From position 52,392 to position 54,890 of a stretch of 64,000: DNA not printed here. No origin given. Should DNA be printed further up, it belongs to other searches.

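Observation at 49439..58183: Nine-gene sigma-54 operon combining a cytoplasm-facing PsrABC-like Mo/W enzyme with HdrD-like and DUF169-ferredoxin partners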

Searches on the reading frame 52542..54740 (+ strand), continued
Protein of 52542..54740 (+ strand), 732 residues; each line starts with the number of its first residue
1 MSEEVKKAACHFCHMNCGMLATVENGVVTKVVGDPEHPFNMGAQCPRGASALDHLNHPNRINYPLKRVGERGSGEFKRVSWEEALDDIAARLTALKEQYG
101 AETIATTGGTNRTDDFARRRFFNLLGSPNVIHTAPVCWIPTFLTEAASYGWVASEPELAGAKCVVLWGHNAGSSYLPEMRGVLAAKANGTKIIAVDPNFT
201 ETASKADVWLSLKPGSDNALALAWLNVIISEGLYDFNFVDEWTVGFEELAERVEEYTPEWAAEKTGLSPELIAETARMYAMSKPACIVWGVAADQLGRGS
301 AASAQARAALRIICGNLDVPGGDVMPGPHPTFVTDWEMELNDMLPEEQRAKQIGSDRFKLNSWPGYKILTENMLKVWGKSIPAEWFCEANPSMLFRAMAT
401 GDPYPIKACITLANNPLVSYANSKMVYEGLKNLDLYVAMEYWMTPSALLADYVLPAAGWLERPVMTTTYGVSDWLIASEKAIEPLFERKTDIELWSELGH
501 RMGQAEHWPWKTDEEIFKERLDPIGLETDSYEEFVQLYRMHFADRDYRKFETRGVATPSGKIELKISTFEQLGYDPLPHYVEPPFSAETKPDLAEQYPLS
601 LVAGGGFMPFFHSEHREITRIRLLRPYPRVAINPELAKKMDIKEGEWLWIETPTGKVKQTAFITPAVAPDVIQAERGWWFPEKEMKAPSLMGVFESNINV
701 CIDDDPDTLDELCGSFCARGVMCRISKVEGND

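Call 25: find_encoding_contigs(protein=P0009, flank=10000, max_places=1)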
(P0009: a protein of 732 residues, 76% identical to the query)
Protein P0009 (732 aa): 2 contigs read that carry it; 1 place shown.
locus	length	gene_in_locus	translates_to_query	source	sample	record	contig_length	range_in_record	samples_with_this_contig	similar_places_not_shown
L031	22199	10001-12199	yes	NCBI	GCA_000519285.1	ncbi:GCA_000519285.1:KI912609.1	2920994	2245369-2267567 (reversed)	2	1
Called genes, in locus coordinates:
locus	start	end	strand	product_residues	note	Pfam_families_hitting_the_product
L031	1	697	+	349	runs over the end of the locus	PF01032:FecCD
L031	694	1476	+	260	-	PF00005:ABC_tran, PF02463:SMC_N (weak), PF13304:AAA_21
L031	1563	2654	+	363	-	PF01497:Peripla_BP_2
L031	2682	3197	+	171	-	PF03266:NTPase_1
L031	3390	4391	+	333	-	PF04055:Radical_SAM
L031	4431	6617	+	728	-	PF04879:Molybdop_Fe4S4, PF00384:Molybdopterin, PF01568:Molydop_binding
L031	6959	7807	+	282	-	PF09837:DUF2064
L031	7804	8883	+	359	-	PF02754:CCG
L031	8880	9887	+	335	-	PF02596:DUF169, PF00037:Fer4 (faint), PF13484:Fer4_16 (faint), PF13183:Fer4_8 (faint), PF12797:Fer4_2 (faint), PF13237:Fer4_10 (weak), PF12838:Fer4_7 (weak), PF13187:Fer4_9 (weak), +1 more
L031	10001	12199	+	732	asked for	PF04879:Molybdop_Fe4S4, PF00384:Molybdopterin, PF01568:Molydop_binding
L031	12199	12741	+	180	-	PF12797:Fer4_2 (weak), PF13187:Fer4_9 (faint), PF12838:Fer4_7 (weak), PF13247:Fer4_11, PF00037:Fer4 (weak), PF12797:Fer4_2 (weak), PF12837:Fer4_6 (weak), PF13237:Fer4_10 (weak), +2 more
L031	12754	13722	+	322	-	PF03916:NrfD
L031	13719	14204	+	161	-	PF00583:Acetyltransf_1, PF13673:Acetyltransf_10 (weak), PF13508:Acetyltransf_7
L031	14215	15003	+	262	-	PF23023:Anti-Pycsar_Apyc1, PF00753:Lactamase_B, PF12706:Lactamase_B_2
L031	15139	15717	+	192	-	PF01613:Flavin_Reduct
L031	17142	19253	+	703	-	PF00989:PAS (weak), PF13426:PAS_9 (weak), PF00158:Sigma54_activat, PF01078:Mg_chelatase (faint), PF14532:Sigma54_activ_2, PF07728:AAA_5, PF25601:AAA_lid_14, PF02954:HTH_8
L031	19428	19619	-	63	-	-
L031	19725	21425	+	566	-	PF01609:DDE_Tnp_1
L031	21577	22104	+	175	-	-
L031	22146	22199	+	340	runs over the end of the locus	PF07900:DUF1670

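Call 26: find_encoding_contigs(protein=P0013, flank=10000, max_places=1)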
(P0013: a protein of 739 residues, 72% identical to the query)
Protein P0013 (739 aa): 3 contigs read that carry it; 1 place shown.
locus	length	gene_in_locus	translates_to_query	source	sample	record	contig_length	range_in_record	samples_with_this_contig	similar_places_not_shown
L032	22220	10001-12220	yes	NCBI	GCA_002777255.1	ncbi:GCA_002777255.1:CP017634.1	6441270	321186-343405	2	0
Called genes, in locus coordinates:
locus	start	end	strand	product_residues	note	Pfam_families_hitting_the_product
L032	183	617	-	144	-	PF00582:Usp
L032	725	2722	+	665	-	PF13520:AA_permease_2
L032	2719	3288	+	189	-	PF12804:NTP_transf_3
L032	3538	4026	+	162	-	PF13508:Acetyltransf_7 (weak)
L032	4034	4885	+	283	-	PF09837:DUF2064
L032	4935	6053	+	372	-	PF13183:Fer4_8, PF13187:Fer4_9 (weak), PF13237:Fer4_10 (weak), PF13534:Fer4_17 (weak), PF02754:CCG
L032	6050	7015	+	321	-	PF02596:DUF169, PF00037:Fer4 (faint), PF12838:Fer4_7, PF13237:Fer4_10 (weak), PF14697:Fer4_21 (weak)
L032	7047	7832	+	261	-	PF00753:Lactamase_B, PF23023:Anti-Pycsar_Apyc1, PF12706:Lactamase_B_2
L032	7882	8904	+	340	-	PF01636:APH, PF01633:Choline_kinase (faint)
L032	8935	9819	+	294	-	PF01156:IU_nuc_hydro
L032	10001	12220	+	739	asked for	PF04879:Molybdop_Fe4S4, PF00384:Molybdopterin, PF01568:Molydop_binding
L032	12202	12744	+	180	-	PF13187:Fer4_9 (faint), PF13237:Fer4_10 (faint), PF12838:Fer4_7 (faint), PF13247:Fer4_11, PF00037:Fer4 (weak), PF12797:Fer4_2 (weak), PF12837:Fer4_6 (weak)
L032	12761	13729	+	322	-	PF03916:NrfD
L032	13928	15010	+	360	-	PF00158:Sigma54_activat (faint), PF01078:Mg_chelatase (faint), PF20030:bpMoxR (weak), PF07726:AAA_3, PF07728:AAA_5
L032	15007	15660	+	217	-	-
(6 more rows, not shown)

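Call 27: find_encoding_contigs(protein=P0023, flank=10000, max_places=1)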
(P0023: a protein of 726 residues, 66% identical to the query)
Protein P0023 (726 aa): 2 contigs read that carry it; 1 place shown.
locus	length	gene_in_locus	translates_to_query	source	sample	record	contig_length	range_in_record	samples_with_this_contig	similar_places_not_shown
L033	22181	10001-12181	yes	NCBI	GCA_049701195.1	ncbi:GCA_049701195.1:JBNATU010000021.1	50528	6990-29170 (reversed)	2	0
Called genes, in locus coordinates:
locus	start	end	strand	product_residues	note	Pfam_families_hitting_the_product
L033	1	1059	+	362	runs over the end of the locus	PF03480:DctP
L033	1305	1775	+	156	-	PF04290:DctQ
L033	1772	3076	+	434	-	PF06808:DctM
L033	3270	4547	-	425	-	PF17853:GGDEF_2, PF13556:HTH_30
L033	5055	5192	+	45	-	-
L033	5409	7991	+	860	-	PF21423:AhtL-like_1st, PF00384:Molybdopterin, PF01568:Molydop_binding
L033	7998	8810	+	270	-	PF12838:Fer4_7 (faint), PF13247:Fer4_11, PF13620:CarboxypepD_reg, PF13715:CarbopepD_reg_2 (weak)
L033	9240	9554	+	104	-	PF07690:MFS_1 (weak)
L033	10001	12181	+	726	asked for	PF04879:Molybdop_Fe4S4, PF00384:Molybdopterin, PF01568:Molydop_binding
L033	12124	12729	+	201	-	PF13237:Fer4_10 (faint), PF14697:Fer4_21 (faint), PF12838:Fer4_7 (weak), PF13247:Fer4_11, PF13187:Fer4_9 (weak), PF00037:Fer4, PF12797:Fer4_2 (weak), PF12837:Fer4_6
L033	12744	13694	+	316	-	PF03916:NrfD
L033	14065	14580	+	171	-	PF00583:Acetyltransf_1 (faint), PF13508:Acetyltransf_7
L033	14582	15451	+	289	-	PF09837:DUF2064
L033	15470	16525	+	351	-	PF13183:Fer4_8, PF13534:Fer4_17 (faint), PF02754:CCG (weak)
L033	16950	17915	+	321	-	PF02596:DUF169, PF00037:Fer4 (faint), PF12837:Fer4_6 (faint), PF12838:Fer4_7 (weak)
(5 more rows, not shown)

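Call 28: find_encoding_contigs(protein=P0036, flank=10000, max_places=1)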
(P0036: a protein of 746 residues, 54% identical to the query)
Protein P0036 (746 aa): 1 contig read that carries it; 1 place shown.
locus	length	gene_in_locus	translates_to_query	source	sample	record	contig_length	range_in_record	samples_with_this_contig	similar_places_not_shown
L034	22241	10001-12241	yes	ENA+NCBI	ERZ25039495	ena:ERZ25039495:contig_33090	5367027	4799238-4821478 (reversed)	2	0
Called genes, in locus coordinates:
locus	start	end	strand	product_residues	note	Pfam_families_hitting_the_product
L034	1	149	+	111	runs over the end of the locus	PF13247:Fer4_11 (weak)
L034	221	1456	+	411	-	PF00083:Sugar_tr, PF07690:MFS_1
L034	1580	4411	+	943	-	PF13191:AAA_16 (weak), PF25873:WHD_MalT, PF13424:TPR_12 (faint), PF17874:TPR_MalT, PF00196:GerE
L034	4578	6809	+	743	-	PF04879:Molybdop_Fe4S4, PF00384:Molybdopterin, PF01568:Molydop_binding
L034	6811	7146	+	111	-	PF13247:Fer4_11 (weak)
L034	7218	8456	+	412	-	PF00083:Sugar_tr, PF07690:MFS_1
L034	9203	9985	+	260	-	PF23023:Anti-Pycsar_Apyc1, PF00753:Lactamase_B, PF12706:Lactamase_B_2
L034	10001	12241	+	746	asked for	PF04879:Molybdop_Fe4S4, PF00384:Molybdopterin, PF01568:Molydop_binding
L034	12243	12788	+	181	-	PF13237:Fer4_10 (faint), PF12838:Fer4_7 (weak), PF12798:Fer4_3 (faint), PF13247:Fer4_11, PF13187:Fer4_9 (weak), PF00037:Fer4, PF12797:Fer4_2 (weak), PF12837:Fer4_6 (weak)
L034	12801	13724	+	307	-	PF03916:NrfD, PF14589:NrfD_2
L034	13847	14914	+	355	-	PF02754:CCG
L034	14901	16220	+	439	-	PF23545:Zn_ribbon_HMPTM, PF04055:Radical_SAM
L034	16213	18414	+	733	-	PF00384:Molybdopterin, PF01568:Molydop_binding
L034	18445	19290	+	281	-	PF09837:DUF2064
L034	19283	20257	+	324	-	PF00037:Fer4, PF12797:Fer4_2 (weak), PF12838:Fer4_7, PF13187:Fer4_9, PF13237:Fer4_10, PF02596:DUF169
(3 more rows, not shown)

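Call 29: find_encoding_contigs(protein=P0090, flank=10000, max_places=1)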
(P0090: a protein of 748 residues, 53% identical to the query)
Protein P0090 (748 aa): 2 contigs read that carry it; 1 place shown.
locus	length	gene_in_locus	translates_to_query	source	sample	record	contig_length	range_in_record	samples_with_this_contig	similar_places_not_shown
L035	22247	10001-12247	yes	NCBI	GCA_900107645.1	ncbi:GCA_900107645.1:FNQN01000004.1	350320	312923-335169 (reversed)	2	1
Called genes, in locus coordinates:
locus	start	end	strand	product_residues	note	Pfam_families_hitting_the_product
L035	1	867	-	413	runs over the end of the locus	PF07690:MFS_1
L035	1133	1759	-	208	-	PF13247:Fer4_11, PF12838:Fer4_7 (weak)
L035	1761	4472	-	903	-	PF00384:Molybdopterin, PF01568:Molydop_binding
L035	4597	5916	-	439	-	PF03573:OprD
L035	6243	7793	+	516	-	PF13185:GAF_2, PF00158:Sigma54_activat, PF14532:Sigma54_activ_2, PF07728:AAA_5 (faint), PF25601:AAA_lid_14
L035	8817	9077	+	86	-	PF12773:DZR (faint), PF13248:Zn_ribbon_3 (weak)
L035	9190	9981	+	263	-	PF23023:Anti-Pycsar_Apyc1, PF00753:Lactamase_B, PF12706:Lactamase_B_2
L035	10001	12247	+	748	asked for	PF04879:Molybdop_Fe4S4, PF00384:Molybdopterin, PF01568:Molydop_binding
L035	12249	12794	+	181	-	PF13237:Fer4_10 (faint), PF14697:Fer4_21 (faint), PF12838:Fer4_7 (weak), PF13247:Fer4_11, PF13187:Fer4_9, PF00037:Fer4, PF12797:Fer4_2 (weak), PF12837:Fer4_6 (weak), +1 more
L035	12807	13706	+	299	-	PF03916:NrfD, PF14589:NrfD_2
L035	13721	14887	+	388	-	PF13183:Fer4_8, PF13534:Fer4_17 (weak), PF02754:CCG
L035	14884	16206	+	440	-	PF23545:Zn_ribbon_HMPTM, PF04055:Radical_SAM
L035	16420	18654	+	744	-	PF04879:Molybdop_Fe4S4, PF00384:Molybdopterin, PF01568:Molydop_binding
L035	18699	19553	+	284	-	PF09837:DUF2064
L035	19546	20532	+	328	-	PF00037:Fer4, PF12797:Fer4_2 (weak), PF12837:Fer4_6 (weak), PF12838:Fer4_7, PF13187:Fer4_9, PF13237:Fer4_10 (weak), PF14697:Fer4_21, PF02596:DUF169, +2 more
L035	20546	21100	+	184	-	PF01613:Flavin_Reduct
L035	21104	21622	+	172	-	PF00583:Acetyltransf_1 (weak), PF13673:Acetyltransf_10, PF13508:Acetyltransf_7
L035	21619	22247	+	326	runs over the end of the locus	PF04055:Radical_SAM, PF06463:Mob_synth_C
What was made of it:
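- On Sigma-54-dependent operon: EBP genes flank the cluster in T. phaeum, Formimonas and Desulfuromusa (calls 25, 26, 29).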

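Call 30: find_encoding_contigs(protein=P0053, flank=10000, max_places=1)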
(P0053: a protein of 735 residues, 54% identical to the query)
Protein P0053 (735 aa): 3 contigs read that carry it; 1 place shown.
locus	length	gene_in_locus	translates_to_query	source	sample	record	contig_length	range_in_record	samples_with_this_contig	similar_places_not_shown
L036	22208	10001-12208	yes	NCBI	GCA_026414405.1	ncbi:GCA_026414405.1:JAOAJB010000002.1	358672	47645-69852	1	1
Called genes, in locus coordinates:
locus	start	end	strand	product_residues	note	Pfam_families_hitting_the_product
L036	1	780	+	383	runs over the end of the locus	PF02771:Acyl-CoA_dh_N, PF02770:Acyl-CoA_dh_M, PF00441:Acyl-CoA_dh_1, PF08028:Acyl-CoA_dh_2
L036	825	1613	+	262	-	PF00378:ECH_1, PF16113:ECH_2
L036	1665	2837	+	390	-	PF00108:Thiolase_N, PF00109:ketoacyl-synt (faint), PF22691:Thiolase_C_1, PF02803:Thiolase_C (weak)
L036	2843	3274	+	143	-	PF12172:zf-ChsH2, PF01796:OB_ChsH2_C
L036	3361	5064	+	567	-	PF00501:AMP-binding, PF13193:AMP-binding_C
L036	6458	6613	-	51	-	-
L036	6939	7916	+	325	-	PF08271:Zn_Ribbon_TF, PF00382:TFIIB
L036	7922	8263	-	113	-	-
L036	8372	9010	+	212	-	PF01300:Sua5_yciO_yrdC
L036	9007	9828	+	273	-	PF01975:SurE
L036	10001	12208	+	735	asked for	PF04879:Molybdop_Fe4S4, PF00384:Molybdopterin, PF01568:Molydop_binding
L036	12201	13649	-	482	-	PF00890:FAD_binding_2, PF01266:DAO (faint), PF03486:HI0933_like (weak), PF07992:Pyr_redox_2 (weak), PF12831:FAD_oxidored, PF00890:FAD_binding_2, PF02910:Succ_DH_flav_C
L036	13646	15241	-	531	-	PF13085:Fer2_3, PF13183:Fer4_8, PF13237:Fer4_10, PF02754:CCG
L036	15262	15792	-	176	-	PF12838:Fer4_7 (weak), PF13247:Fer4_11, PF12838:Fer4_7 (weak), PF13187:Fer4_9 (weak), PF14697:Fer4_21 (weak), PF25160:LdpA_Fe-S-bd (weak), PF00037:Fer4, PF12797:Fer4_2 (weak), +3 more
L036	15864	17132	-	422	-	PF03453:MoeA_N, PF00994:MoCF_biosynth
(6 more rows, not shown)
